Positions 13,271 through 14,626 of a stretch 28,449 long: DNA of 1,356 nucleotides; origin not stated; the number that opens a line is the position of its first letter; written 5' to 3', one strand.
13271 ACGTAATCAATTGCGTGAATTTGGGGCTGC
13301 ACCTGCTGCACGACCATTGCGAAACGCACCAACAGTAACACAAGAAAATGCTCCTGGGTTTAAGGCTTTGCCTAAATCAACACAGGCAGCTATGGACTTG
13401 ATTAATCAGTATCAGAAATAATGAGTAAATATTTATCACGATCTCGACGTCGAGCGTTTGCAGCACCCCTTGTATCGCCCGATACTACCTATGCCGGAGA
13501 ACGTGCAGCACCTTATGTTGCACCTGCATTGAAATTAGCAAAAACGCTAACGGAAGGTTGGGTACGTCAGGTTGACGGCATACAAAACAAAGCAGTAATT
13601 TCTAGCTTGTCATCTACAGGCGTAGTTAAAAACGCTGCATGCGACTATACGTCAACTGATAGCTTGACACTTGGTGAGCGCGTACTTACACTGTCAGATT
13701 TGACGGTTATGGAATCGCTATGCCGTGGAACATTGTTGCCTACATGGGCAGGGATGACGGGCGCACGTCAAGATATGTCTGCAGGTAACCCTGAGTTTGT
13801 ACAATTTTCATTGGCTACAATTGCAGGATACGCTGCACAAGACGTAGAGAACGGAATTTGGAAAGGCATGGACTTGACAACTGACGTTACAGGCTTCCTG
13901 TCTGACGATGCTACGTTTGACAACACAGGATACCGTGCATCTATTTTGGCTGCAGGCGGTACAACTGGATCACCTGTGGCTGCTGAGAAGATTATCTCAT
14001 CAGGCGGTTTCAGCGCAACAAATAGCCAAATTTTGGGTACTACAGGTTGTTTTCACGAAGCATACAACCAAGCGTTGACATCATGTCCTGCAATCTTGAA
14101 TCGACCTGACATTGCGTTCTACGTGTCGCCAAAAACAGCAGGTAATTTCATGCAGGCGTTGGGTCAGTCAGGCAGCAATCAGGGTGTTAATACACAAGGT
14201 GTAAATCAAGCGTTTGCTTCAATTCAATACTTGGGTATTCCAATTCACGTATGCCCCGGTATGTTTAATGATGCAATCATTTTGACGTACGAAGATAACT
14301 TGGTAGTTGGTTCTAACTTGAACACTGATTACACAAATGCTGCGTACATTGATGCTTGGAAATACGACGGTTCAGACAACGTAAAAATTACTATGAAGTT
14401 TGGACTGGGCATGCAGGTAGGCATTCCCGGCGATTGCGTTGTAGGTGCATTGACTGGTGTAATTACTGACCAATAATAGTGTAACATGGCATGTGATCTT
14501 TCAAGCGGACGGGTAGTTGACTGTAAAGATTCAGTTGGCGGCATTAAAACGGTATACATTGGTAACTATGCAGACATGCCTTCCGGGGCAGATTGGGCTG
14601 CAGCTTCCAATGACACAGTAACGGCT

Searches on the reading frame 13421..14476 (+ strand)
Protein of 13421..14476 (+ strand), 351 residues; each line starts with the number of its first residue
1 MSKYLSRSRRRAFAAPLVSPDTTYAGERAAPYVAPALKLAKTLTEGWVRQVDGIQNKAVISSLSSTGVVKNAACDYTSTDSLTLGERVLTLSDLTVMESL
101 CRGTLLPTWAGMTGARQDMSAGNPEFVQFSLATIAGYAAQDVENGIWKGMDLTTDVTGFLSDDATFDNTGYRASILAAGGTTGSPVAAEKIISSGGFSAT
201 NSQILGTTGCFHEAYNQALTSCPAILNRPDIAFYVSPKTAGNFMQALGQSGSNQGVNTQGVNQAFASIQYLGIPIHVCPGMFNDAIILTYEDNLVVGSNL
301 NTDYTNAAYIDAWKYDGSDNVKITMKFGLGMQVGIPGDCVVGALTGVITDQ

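Call 7: search_protein_families(library=pfam, proteins=[window:13421-14476:+], max_evalue=0.01)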
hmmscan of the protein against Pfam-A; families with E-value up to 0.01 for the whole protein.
window:13421-14476:+ (351 aa): 0 families

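Call 9: search_protein_families(library=phrogs, proteins=[window:13421-14476:+], max_evalue=0.01)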
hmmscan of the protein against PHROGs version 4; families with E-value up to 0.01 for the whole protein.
window:13421-14476:+ (351 aa): 2 families
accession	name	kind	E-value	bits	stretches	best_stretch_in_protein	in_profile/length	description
phrog_11320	-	unknown function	4.8e-10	39.8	1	21-151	8-142/324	-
phrog_1623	-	head and packaging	1.6e-07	32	1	217-333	192-291/305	virion structural protein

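Call 12: search_dna_similar(query=window:13421-14476:+, collection=phages, mode=protein, max_rows=20)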
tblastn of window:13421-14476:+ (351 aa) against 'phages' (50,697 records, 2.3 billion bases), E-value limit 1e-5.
Records with a match: 4; places in all: 4; records where one place covers at least 80% of the query: 4.
Best place of each record, by identity: <60% 4.
By first word of the organism name: Nonlabens 4.
By host as written in the record: Persicivirga sp. IMCC12024 4.
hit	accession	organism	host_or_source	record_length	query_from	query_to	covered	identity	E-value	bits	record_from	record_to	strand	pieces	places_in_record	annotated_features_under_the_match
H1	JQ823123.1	Nonlabens phage P12024L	Persicivirga sp. IMCC12024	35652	15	341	93%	22.9%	6e-9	64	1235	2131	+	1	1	hypothetical protein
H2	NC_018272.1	Nonlabens phage P12024L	Persicivirga sp. IMCC12024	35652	15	341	93%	22.9%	6e-9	64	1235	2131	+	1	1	hypothetical protein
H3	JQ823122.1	Nonlabens phage P12024S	Persicivirga sp. IMCC12024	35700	15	341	93%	22.6%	2e-8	62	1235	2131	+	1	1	hypothetical protein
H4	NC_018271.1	Nonlabens phage P12024S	Persicivirga sp. IMCC12024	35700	15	341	93%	22.6%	2e-8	62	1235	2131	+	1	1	hypothetical protein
